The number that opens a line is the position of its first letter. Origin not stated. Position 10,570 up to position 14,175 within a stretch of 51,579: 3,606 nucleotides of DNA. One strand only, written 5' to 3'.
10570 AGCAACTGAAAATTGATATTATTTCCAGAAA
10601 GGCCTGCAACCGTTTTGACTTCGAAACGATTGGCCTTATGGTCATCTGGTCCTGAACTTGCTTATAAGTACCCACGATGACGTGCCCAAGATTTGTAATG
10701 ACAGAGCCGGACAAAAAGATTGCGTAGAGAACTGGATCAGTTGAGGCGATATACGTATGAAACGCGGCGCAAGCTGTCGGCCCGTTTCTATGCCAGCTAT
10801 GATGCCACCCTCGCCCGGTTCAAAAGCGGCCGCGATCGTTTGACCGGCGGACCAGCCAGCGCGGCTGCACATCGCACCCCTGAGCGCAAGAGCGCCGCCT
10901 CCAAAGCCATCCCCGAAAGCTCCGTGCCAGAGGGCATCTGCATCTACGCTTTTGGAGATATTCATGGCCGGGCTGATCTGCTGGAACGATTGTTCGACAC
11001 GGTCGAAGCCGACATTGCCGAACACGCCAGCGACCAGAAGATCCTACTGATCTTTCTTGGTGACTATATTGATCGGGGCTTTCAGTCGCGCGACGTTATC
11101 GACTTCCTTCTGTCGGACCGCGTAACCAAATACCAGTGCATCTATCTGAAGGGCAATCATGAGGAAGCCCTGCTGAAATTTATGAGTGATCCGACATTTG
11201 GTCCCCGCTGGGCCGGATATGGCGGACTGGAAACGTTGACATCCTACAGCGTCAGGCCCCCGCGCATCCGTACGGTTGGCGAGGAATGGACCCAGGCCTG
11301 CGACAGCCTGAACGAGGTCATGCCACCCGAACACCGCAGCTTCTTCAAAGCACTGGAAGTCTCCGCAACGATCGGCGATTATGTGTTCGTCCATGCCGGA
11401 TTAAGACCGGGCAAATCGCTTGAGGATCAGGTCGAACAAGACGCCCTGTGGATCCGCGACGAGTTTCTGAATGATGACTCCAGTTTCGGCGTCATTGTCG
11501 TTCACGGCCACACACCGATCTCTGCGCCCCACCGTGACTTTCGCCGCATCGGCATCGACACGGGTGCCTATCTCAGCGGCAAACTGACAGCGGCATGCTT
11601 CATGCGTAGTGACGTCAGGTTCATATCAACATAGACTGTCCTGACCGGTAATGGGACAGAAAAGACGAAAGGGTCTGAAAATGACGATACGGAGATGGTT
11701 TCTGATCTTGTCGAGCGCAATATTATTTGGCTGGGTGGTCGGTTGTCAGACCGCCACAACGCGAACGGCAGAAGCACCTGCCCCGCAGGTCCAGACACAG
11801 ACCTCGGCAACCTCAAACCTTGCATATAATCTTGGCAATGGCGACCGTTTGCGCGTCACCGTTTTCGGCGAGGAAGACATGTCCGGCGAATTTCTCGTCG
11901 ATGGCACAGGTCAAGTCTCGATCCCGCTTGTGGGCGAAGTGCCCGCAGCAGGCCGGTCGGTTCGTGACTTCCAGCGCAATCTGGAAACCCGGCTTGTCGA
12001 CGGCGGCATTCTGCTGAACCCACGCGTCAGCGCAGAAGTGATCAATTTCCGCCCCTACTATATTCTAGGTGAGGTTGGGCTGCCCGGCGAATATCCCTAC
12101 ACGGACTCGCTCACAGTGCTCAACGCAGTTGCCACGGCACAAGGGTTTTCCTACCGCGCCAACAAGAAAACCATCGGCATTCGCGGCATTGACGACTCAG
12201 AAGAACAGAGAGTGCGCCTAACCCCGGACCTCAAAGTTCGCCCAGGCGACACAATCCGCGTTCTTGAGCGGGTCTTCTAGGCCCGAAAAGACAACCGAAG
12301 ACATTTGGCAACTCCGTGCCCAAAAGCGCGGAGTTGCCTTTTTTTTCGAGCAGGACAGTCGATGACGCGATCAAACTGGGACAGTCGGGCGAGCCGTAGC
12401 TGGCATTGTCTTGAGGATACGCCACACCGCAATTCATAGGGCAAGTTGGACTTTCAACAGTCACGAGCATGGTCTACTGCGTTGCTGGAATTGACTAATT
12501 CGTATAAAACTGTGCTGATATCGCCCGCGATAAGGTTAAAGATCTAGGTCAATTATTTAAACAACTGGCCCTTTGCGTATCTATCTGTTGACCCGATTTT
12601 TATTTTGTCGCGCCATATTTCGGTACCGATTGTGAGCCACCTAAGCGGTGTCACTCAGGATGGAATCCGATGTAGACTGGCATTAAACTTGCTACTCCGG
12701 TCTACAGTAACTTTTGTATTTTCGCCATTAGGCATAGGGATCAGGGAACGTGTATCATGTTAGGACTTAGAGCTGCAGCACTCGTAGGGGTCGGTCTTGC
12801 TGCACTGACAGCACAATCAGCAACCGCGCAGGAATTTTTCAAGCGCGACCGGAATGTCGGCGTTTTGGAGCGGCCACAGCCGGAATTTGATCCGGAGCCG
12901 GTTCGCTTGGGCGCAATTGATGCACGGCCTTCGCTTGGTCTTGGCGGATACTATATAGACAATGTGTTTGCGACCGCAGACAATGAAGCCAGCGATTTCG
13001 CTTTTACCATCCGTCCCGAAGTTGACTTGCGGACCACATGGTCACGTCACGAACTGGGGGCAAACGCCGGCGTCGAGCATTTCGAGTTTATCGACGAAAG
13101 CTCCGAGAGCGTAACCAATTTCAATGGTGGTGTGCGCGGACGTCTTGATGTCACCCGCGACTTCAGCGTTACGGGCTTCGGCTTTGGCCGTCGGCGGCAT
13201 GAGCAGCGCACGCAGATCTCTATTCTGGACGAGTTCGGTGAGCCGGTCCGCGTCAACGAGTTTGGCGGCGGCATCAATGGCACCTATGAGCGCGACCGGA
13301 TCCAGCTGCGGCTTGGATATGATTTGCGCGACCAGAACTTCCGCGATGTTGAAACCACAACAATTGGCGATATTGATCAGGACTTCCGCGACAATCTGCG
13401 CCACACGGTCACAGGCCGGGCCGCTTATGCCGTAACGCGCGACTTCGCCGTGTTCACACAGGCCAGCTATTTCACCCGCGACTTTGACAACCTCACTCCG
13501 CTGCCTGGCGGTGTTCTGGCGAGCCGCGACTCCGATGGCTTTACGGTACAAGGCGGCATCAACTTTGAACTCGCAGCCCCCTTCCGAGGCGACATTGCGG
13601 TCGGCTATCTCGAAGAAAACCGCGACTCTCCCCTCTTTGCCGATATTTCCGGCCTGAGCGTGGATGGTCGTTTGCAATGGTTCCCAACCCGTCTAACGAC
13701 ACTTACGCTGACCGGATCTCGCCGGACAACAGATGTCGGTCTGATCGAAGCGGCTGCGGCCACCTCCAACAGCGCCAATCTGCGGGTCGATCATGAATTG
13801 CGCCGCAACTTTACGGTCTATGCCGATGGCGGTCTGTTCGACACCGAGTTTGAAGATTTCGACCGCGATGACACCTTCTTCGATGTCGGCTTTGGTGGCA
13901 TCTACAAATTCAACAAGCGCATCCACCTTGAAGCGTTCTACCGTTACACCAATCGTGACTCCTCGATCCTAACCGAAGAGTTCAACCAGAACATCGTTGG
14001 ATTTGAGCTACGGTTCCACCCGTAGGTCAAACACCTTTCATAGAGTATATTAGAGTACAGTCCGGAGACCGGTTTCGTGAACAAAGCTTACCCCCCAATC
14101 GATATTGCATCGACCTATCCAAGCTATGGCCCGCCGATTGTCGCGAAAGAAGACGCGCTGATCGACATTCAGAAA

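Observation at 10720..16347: PPP-family metallophosphatase occupies the Wzb position next to a Tyr-cluster BY-kinase; no LMW-PTP or PHP phosphatase in the locus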

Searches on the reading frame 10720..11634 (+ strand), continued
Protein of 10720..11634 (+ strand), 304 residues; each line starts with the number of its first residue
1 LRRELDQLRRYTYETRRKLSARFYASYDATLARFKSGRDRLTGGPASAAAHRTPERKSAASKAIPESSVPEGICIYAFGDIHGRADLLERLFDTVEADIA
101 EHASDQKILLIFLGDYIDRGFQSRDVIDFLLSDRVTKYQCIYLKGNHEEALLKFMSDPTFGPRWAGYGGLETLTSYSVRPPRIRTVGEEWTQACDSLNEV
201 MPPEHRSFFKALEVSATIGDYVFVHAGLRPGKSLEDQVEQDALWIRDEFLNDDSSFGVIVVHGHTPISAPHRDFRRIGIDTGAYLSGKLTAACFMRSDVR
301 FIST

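Call 60: get_annotated_region(hit=H46, flank=9000)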
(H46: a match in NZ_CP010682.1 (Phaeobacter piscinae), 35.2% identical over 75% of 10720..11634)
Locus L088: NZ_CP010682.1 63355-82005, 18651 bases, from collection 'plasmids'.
description: Phaeobacter piscinae strain P14 plasmid pP14_a, complete sequence
organism: Phaeobacter piscinae (NCBI taxid 1580596)
taxonomy: Bacteria; Pseudomonadota; Alphaproteobacteria; Rhodobacterales; Roseobacteraceae; Phaeobacter; Phaeobacter piscinae
host: -; source: cell culture,rotifer aquaculture; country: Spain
typing (MOB-suite, as given by PLSDB): non-mobilizable; replicon rep_cluster_377
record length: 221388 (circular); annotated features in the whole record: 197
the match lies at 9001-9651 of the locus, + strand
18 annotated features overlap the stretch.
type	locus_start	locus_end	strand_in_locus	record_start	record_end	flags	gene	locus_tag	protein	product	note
CDS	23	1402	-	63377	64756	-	-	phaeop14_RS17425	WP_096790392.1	NAD-dependent succinate-semialdehyde dehydrogenase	-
CDS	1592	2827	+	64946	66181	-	-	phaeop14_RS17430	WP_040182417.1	putative DNA modification/repair radical SAM protein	-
CDS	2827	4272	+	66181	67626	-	-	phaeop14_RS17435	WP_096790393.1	UdgX family uracil-DNA binding protein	-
CDS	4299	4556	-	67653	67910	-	-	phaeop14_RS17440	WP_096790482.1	hypothetical protein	-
CDS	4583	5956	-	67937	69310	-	-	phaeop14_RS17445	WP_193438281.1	polysaccharide biosynthesis/export family protein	GO:0015774 - polysaccharide transport [Evidence IEA]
CDS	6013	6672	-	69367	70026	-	-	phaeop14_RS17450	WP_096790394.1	YjbF family lipoprotein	-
CDS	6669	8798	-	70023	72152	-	-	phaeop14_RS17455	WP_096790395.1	YjbH domain-containing protein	-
CDS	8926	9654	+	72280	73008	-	-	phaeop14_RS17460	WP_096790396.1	metallophosphoesterase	-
CDS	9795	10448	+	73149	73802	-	-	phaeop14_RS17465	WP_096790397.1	Rho termination factor N-terminal domain-containing protein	-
CDS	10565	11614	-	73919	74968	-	-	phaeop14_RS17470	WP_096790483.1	DUF418 domain-containing protein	-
CDS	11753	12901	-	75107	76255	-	-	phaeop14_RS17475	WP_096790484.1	lytic murein transglycosylase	-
CDS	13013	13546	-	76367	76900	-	-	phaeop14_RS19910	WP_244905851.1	ATP-dependent Clp protease proteolytic subunit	-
CDS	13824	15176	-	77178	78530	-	-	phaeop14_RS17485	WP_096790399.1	hypothetical protein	-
CDS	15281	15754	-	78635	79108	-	-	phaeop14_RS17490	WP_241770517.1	MgtC/SapB family protein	-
CDS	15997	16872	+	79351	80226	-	-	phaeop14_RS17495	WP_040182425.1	STAS domain-containing protein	-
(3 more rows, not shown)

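Call 65: search_protein_families(library=pfam, proteins=[L073:8309-10702:+, L027:9883-14613:+, P0018, L083:11662-12090:+, L087:10061-12001:+, L087:7356-8522:-], max_evalue=0.001)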
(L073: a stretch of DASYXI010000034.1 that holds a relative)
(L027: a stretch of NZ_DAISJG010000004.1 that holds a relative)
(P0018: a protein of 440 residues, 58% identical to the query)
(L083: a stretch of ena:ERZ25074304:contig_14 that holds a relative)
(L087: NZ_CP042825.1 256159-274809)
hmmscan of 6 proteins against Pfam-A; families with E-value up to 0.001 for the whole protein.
L073:8309-10702:+ (797 aa): 1 family
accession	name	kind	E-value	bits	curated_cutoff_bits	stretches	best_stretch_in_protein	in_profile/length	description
PF00149.33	Metallophos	-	2.8e-11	44.6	21.5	1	567-758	2-156/191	Calcineurin-like phosphoesterase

L027:9883-14613:+ (1576 aa): 0 families

P0018 (440 aa): 1 family
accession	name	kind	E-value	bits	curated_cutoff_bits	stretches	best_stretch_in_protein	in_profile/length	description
PF00149.33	Metallophos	-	4.2e-16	60.4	21.5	1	209-411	1-160/191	Calcineurin-like phosphoesterase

L083:11662-12090:+ (142 aa): 0 families

L087:10061-12001:+ (646 aa): 0 families

L087:7356-8522:- (388 aa): 0 families

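Call 66: search_solved_structures(query=A2, max_evalue=0.00001, show_alignments=2)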
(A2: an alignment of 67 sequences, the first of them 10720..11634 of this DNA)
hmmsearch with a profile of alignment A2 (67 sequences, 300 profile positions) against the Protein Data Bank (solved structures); distinct sequences matched with E-value up to 0.00001: 80 (the best 60 are shown).
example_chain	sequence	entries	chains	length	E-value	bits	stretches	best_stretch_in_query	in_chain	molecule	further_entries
5vjv_A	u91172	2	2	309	1e-16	64.2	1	69-151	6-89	Rhizobiales-like phosphatase 2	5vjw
4j6o_A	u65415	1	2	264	3.8e-12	49.2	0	244-295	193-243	Metallophosphoesterase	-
1g5b_A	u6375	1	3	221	9.5e-11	44.6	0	69-165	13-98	SERINE/THREONINE PROTEIN PHOSPHATASE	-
2qjc_A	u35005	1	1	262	4.5e-09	39.1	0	191-253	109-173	Diadenosine tetraphosphatase, putative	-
4iyp_C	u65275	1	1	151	1e-08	37.9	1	26-146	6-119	Serine/threonine-protein phosphatase 2A catalytic subunit alpha isoform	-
9tp7_A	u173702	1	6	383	1.6e-08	37.3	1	69-146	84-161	Serine/threonine-protein phosphatase BSU1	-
8uwb_C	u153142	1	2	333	2.6e-08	36.6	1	20-146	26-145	Serine/threonine-protein phosphatase 2A 65 kDa regulatory subunit A alpha isoform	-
8uo5_C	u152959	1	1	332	2.7e-08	36.6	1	20-146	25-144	Serine/threonine-protein phosphatase 2A catalytic subunit alpha isoform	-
8so0_C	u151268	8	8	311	3.9e-08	36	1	24-146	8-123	Serine/threonine-protein phosphatase 2A catalytic subunit alpha isoform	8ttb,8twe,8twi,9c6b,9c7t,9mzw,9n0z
9o04_D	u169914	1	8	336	4.4e-08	35.9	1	24-146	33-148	Serine/threonine-protein phosphatase 2A catalytic subunit alpha isoform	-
4i5l_C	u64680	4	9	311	4.4e-08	35.8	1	25-146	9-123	Serine/threonine-protein phosphatase 2A catalytic subunit alpha isoform, PP2A-alpha | Serine/threonine-protein phosphatase 2A catalytic subunit alpha isoform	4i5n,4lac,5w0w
3c5w_C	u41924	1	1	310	4.8e-08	35.7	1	26-146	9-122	PP2A C subunit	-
3p71_C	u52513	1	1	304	4.8e-08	35.7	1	26-146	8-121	Serine/threonine-protein phosphatase 2A catalytic subunit alpha isoform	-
2nyl_C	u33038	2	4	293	4.9e-08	35.7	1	26-146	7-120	Serine/threonine-protein phosphatase 2A catalytic subunit alpha isoform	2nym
2ie4_C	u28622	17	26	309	5e-08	35.7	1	26-146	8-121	Serine/threonine-protein phosphatase 2A catalytic subunit alpha isoform | PP2A-C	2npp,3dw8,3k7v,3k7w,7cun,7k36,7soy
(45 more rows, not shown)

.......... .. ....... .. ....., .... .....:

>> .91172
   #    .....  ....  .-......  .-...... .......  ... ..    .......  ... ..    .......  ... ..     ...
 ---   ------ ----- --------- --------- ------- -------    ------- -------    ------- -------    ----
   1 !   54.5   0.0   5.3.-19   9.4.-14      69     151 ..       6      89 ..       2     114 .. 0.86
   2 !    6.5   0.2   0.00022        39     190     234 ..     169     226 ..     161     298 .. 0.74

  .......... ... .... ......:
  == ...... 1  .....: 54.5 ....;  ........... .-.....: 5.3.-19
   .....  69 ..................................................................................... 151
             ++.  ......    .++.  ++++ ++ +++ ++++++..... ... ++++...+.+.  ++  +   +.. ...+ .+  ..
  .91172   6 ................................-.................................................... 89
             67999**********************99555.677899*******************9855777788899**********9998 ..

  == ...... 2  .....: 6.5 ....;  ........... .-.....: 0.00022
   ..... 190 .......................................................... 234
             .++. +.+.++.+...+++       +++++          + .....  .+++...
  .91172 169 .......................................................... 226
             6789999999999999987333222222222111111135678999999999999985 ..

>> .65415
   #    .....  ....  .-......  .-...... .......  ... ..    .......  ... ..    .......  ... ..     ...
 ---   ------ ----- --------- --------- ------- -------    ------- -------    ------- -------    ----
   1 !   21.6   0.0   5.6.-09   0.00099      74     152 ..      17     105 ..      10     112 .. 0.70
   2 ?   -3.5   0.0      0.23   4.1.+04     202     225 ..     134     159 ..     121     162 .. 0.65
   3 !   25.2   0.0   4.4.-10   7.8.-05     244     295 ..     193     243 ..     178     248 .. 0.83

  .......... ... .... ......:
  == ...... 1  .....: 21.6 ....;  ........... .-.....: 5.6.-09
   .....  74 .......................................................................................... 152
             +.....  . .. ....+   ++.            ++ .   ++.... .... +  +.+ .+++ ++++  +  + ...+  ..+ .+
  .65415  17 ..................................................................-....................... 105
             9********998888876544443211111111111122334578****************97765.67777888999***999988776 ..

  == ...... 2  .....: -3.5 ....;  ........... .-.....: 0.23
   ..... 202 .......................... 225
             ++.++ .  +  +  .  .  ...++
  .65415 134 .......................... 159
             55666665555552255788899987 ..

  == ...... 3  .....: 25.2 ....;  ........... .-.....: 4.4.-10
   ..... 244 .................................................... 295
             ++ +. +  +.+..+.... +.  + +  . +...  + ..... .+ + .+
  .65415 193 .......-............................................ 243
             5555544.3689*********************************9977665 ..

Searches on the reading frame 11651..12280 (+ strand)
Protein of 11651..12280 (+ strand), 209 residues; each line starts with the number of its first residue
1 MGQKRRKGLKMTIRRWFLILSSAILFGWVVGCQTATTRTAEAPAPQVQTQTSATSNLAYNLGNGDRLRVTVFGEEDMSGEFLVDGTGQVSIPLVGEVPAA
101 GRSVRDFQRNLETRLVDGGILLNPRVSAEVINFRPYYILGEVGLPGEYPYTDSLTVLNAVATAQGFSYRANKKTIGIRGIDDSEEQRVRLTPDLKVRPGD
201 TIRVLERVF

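Call 4: search_protein_families(library=pfam, proteins=[window:11651-12280:+], max_evalue=0.01)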
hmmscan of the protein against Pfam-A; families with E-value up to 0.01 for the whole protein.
window:11651-12280:+ (209 aa): 3 families
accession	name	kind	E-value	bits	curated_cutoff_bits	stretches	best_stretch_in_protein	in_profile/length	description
PF02563.21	Poly_export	-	4.2e-20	72.2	28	1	56-130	4-76/77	Polysaccharide biosynthesis/export protein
PF22461.2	SLBB_2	-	7.9e-05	23.1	27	1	136-179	3-48/79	SLBB domain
PF10531.15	SLBB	-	0.0011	19.2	27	1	136-175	2-41/55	SLBB domain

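Call 5: search_protein_families(library=ncbifam, proteins=[window:11651-12280:+], max_evalue=0.01)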
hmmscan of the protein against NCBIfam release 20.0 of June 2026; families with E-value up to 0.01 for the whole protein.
window:11651-12280:+ (209 aa): 4 families
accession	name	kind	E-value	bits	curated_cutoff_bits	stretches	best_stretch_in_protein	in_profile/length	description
TIGR03028.1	EpsE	equivalog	9.2e-21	74.3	262.65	2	59-134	2-77/239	polysaccharide export protein EpsE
TIGR03027.2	pepcterm_export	equivalog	5.9e-19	68.4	180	1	58-200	2-160/169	XrtA/PEP-CTERM system exopolysaccharide export protein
NF041843.1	EpsY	equivalog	2e-13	50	320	1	52-193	46-188/211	exopolysaccharide export protein EpsY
NF011658.0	PRK15078.1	subfamily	2.7e-09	36.3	333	1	53-178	79-216/380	polysaccharide export protein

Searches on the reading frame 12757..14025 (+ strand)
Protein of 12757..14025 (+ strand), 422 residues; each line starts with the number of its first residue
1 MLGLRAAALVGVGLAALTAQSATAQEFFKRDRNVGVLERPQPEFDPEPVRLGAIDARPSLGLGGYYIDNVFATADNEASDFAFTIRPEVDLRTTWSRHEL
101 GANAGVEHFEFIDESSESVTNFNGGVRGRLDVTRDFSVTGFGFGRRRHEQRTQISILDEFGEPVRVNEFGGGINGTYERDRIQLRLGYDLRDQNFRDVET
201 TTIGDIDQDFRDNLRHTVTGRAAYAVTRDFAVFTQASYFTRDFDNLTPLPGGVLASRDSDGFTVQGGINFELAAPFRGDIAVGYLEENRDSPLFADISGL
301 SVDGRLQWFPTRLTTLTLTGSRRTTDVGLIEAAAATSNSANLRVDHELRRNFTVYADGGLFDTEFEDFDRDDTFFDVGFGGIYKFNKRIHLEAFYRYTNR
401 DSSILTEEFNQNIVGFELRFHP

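Call 4: search_protein_families(library=pfam, proteins=[window:12757-14025:+], max_evalue=0.01)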
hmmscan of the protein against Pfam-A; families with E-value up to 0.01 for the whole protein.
window:12757-14025:+ (422 aa): 2 families
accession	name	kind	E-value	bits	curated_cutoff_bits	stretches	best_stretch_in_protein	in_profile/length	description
PF10082.15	BBP2_2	-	3.1e-84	283.5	23.7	1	41-420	1-376/378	Putative beta-barrel porin 2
PF13505.12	OMP_b-brl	-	1.3e-05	25.9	28.7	1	326-411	86-164/175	Outer membrane protein beta-barrel domain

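Call 5: search_protein_families(library=ncbifam, proteins=[window:12757-14025:+], max_evalue=0.01)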
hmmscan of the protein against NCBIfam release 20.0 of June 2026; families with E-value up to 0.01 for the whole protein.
window:12757-14025:+ (422 aa): 2 families
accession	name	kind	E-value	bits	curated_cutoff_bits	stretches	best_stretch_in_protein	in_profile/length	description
TIGR03016.1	pepcterm_hypo_1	hypoth_equivalog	1e-13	51.1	90.85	2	314-419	362-474/477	TIGR03016 family PEP-CTERM system-associated outer membrane protein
TIGR03014.2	EpsL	equivalog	9.7e-08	31.4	275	1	208-420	165-383/385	XrtB/PEP-CTERM-associated polysaccharide biosynthesis outer membrane protein EpsL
